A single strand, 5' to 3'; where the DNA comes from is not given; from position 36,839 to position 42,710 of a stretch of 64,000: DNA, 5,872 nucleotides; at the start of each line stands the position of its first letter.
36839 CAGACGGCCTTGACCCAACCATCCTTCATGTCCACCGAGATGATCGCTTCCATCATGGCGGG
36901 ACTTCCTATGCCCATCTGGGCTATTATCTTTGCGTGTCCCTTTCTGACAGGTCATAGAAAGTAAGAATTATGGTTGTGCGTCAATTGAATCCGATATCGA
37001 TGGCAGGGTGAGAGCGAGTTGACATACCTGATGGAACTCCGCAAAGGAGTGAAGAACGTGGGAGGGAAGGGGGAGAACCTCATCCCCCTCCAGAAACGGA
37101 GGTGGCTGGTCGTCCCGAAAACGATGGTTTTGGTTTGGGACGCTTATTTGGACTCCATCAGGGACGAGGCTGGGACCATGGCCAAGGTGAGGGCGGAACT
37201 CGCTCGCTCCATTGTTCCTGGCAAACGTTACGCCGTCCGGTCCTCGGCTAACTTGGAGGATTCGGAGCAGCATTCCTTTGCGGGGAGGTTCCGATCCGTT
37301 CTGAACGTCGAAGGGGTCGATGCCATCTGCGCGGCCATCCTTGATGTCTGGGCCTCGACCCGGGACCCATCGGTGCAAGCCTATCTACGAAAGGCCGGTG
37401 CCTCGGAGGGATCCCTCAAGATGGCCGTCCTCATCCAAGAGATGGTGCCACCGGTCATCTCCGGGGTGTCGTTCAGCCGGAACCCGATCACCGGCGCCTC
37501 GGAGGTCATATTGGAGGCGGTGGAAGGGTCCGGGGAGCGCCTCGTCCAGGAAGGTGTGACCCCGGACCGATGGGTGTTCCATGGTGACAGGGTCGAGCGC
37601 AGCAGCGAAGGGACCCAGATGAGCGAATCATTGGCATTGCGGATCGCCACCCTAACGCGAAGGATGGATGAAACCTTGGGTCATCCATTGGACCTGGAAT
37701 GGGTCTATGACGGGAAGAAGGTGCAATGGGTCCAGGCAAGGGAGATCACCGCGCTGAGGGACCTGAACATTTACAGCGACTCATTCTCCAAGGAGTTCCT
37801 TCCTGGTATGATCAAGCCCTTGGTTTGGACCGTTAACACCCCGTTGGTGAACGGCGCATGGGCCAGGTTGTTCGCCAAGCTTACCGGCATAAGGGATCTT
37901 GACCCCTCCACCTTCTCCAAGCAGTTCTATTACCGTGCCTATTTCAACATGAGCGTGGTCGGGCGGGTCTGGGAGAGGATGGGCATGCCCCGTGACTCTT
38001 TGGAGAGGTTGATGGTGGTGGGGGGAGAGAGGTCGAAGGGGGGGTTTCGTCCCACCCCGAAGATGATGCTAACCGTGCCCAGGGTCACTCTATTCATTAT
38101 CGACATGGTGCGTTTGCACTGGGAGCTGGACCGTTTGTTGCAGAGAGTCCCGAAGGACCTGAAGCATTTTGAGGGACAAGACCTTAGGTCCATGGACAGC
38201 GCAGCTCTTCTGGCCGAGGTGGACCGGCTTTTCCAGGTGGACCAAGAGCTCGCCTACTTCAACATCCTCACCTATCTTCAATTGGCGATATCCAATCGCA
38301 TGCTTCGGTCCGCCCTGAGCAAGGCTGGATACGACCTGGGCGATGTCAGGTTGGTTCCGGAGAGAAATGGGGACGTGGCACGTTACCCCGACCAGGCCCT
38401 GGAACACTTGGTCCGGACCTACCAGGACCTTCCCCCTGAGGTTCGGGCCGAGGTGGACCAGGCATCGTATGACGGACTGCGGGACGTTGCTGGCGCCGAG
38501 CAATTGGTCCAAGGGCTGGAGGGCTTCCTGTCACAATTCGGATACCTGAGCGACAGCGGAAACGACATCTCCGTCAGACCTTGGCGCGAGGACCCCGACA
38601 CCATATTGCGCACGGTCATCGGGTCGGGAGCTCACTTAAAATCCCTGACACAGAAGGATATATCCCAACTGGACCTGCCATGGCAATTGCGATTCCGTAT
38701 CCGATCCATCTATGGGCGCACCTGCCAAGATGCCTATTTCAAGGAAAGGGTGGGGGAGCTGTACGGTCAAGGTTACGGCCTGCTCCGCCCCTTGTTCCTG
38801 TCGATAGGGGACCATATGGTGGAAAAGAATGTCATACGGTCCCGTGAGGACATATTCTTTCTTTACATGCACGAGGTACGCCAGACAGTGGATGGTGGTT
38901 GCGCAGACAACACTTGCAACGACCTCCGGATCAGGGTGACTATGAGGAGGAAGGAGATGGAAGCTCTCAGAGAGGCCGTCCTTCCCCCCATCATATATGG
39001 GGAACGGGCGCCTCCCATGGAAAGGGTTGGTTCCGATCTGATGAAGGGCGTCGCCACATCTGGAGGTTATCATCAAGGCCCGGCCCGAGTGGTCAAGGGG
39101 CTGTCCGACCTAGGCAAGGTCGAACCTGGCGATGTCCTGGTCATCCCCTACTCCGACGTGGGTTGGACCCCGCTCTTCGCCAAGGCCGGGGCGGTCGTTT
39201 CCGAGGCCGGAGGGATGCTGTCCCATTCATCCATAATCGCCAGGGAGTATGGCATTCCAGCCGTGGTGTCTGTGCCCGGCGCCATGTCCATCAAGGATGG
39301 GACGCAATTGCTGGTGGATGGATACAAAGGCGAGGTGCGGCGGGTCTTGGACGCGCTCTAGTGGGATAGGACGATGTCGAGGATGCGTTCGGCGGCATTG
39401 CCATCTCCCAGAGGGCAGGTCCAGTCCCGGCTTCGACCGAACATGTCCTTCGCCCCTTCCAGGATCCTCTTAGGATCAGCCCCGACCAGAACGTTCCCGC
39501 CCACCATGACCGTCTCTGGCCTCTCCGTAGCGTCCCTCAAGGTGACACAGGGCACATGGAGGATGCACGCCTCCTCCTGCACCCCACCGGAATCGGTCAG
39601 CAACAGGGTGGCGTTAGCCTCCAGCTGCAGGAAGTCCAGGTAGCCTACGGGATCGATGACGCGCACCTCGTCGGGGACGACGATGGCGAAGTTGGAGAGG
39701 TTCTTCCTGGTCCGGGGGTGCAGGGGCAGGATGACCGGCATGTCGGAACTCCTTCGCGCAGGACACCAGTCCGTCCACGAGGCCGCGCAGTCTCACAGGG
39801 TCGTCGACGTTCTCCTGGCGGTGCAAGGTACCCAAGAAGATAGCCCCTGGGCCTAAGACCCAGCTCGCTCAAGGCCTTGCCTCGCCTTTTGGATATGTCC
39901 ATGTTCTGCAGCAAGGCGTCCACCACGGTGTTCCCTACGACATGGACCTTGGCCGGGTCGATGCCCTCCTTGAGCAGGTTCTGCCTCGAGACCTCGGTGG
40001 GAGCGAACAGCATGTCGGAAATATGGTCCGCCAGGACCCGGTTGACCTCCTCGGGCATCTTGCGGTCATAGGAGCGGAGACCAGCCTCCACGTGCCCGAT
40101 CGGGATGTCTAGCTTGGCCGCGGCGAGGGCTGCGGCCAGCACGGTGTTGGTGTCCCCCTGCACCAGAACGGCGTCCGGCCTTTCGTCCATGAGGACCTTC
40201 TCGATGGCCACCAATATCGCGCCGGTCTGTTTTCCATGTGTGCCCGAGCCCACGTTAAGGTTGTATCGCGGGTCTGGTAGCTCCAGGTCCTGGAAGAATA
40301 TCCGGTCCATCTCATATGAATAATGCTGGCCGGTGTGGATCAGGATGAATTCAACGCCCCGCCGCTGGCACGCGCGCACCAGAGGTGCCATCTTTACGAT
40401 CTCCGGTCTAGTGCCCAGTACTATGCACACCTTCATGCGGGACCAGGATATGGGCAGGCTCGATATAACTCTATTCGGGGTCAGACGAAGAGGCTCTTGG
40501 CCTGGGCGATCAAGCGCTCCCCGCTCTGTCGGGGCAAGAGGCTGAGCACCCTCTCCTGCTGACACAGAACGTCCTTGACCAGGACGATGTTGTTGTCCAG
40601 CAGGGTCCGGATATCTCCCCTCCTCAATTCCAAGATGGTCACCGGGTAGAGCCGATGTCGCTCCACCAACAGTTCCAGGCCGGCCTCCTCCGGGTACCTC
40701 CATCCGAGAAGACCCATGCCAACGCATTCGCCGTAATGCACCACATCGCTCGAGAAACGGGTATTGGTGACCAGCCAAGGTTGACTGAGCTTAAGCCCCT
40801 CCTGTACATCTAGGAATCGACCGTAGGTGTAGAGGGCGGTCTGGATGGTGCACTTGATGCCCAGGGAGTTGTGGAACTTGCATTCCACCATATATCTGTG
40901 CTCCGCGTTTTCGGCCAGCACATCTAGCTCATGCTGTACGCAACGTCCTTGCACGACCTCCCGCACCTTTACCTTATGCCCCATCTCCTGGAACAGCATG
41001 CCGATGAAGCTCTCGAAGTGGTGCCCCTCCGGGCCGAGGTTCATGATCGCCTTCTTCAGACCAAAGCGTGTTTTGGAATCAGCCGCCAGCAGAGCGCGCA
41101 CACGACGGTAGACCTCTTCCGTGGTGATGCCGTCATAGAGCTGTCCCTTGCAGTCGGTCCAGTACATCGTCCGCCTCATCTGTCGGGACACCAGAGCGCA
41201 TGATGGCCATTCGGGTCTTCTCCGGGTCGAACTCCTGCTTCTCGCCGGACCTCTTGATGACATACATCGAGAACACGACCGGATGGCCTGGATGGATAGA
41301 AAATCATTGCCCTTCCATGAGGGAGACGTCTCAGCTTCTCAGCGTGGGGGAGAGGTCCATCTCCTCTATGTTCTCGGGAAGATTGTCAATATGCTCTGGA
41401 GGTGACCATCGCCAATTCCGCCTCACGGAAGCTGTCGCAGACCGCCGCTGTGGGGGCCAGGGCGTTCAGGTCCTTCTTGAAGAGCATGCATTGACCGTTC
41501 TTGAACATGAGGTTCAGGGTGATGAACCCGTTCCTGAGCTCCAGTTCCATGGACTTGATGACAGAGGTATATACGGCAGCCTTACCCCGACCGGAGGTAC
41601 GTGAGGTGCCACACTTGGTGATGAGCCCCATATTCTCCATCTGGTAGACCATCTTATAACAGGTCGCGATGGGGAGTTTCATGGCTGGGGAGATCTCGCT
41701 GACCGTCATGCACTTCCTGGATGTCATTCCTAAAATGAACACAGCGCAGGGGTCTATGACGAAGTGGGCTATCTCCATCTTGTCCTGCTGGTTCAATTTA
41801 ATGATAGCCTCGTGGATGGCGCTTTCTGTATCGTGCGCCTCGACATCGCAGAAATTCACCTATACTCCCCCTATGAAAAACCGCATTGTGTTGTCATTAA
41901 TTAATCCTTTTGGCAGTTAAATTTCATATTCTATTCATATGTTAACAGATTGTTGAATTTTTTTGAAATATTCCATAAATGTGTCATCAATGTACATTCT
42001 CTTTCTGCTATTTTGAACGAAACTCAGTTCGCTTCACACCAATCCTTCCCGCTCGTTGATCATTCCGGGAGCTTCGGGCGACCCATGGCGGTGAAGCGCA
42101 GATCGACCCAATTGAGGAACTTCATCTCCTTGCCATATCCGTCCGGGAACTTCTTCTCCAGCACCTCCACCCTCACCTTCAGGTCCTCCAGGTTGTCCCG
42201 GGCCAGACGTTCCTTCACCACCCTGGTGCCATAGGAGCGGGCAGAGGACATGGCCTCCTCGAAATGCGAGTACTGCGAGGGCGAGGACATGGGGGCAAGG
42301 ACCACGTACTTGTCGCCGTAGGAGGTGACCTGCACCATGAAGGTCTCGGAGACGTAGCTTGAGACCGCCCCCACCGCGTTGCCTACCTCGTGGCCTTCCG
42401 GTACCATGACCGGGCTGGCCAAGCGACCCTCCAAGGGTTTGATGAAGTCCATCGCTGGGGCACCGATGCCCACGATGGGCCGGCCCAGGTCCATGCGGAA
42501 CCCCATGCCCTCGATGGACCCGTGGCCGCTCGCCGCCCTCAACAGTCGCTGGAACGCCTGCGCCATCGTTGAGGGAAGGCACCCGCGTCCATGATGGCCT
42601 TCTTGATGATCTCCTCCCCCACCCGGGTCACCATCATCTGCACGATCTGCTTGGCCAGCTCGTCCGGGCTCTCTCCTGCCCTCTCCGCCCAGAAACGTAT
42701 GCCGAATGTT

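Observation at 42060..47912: Stand-alone corrinoid protein and a bat-type HTH regulator bracketed by two paralogous ~660-aa hydantoinase-A-like ATPases, with no methyltransferase partner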

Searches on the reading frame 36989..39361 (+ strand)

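Call 16: search_protein_families(library=pfam, proteins=[window:36989-39361:+], max_evalue=0.001)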
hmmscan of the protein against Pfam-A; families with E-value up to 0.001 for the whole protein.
window:36989-39361:+ (790 aa): 2 families
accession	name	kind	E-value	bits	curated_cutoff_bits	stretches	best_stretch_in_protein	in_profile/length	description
PF01326.24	PPDK_N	-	9.2e-41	140.6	27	1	70-202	91-227/328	Pyruvate phosphate dikinase, AMP/ATP-binding domain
PF00391.29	PEP-utilizers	-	4.8e-22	77.8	23.1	1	712-781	2-72/72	PEP-utilising enzyme, mobile domain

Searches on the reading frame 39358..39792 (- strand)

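Call 16: search_protein_families(library=pfam, proteins=[window:39358-39792:-], max_evalue=0.001)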
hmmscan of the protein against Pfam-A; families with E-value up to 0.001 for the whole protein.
window:39358-39792:- (144 aa): 1 family
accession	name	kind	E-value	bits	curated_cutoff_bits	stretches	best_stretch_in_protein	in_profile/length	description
PF02350.25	Epimerase_2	-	7.7e-38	130.7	30.6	1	14-141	213-346/347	UDP-N-acetylglucosamine 2-epimerase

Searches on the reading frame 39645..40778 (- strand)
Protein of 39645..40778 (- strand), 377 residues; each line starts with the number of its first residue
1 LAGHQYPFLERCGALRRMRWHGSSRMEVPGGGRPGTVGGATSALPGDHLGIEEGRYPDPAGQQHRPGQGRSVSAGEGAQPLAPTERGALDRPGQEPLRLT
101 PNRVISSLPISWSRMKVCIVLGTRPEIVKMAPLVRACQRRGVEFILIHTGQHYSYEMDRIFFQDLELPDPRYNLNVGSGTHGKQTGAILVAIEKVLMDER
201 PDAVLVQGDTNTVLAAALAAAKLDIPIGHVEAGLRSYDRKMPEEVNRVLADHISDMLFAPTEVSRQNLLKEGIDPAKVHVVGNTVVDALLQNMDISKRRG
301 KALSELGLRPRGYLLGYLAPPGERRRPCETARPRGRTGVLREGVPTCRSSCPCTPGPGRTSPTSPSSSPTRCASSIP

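Call 16: search_protein_families(library=pfam, proteins=[window:39645-40778:-], max_evalue=0.001)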
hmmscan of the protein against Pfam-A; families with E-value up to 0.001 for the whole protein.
window:39645-40778:- (377 aa): 3 families
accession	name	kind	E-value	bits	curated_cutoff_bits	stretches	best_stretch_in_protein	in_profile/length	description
PF02350.25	Epimerase_2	-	3.5e-67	227.2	30.6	1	136-303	2-175/347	UDP-N-acetylglucosamine 2-epimerase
PF13579.12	Glyco_trans_4_4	-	1.4e-09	38.9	29.7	1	132-283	9-157/158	Glycosyl transferase 4-like domain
PF13439.12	Glyco_transf_4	-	1.8e-07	31.8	28.5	1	133-285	11-166/170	Glycosyltransferase Family 4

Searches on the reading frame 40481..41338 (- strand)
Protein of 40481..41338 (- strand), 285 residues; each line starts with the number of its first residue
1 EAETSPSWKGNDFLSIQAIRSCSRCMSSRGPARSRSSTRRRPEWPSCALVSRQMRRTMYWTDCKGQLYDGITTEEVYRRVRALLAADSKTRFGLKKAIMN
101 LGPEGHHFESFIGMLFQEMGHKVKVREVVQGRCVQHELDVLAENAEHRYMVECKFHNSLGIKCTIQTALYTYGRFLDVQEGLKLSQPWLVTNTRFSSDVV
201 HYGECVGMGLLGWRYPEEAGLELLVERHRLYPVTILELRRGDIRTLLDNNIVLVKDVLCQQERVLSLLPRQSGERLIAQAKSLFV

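Call 16: search_protein_families(library=pfam, proteins=[window:40481-41338:-], max_evalue=0.001)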
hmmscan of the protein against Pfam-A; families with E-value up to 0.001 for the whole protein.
window:40481-41338:- (285 aa): 2 families
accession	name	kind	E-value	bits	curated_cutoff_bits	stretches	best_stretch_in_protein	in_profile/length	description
PF04471.18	Mrr_cat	-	9.6e-05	22.9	21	1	104-202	5-96/115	Restriction endonuclease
PF22357.2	AF1548-like_C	-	0.00041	20.8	23.9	1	231-281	1-53/56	AF1548-like, C-terminal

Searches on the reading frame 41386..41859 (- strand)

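Call 16: search_protein_families(library=pfam, proteins=[window:41386-41859:-], max_evalue=0.001)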
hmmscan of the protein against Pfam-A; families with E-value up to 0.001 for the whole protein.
window:41386-41859:- (157 aa): 1 family
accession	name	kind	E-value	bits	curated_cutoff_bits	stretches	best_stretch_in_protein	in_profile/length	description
PF01978.25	TrmB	-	7.5e-05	22.9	25.6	1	48-82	20-54/68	Sugar-specific transcriptional regulator TrmB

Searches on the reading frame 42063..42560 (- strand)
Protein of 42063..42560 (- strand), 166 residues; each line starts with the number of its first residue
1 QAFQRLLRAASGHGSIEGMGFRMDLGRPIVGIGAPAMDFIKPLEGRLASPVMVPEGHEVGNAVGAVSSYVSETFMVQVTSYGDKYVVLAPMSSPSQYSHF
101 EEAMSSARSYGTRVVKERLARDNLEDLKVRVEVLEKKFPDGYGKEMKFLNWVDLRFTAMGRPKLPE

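Call 90: search_protein_representatives(protein=window:42063-42560:-)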
Query: 166 residues. Proteins with E-value up to 0.001 (for the whole library): 321; up to 1e-10: 25; up to 1e-30: 5. The best 150 are listed.
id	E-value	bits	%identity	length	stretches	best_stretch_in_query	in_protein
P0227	2.2e-92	323.7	87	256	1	2-166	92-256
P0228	2.6e-47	177.2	53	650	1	2-164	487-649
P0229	3.6e-40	154.0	46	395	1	3-164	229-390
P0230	2.8e-37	144.6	91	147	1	1-77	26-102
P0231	2.2e-32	128.7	40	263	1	4-164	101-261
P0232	1.6e-29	119.4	59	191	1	2-109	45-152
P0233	4.9e-26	108.1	50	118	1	54-164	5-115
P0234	8.5e-22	94.3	37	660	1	9-162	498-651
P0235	1.3e-21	93.7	35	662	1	5-165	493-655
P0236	1.3e-19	87.2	35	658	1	5-164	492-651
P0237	2.8e-19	86.2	37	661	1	3-163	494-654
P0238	7.4e-19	84.8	49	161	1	2-98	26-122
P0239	1.9e-18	83.5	36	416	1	19-163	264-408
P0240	3.5e-18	82.5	49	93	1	52-143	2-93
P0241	2.5e-16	76.6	32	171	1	2-163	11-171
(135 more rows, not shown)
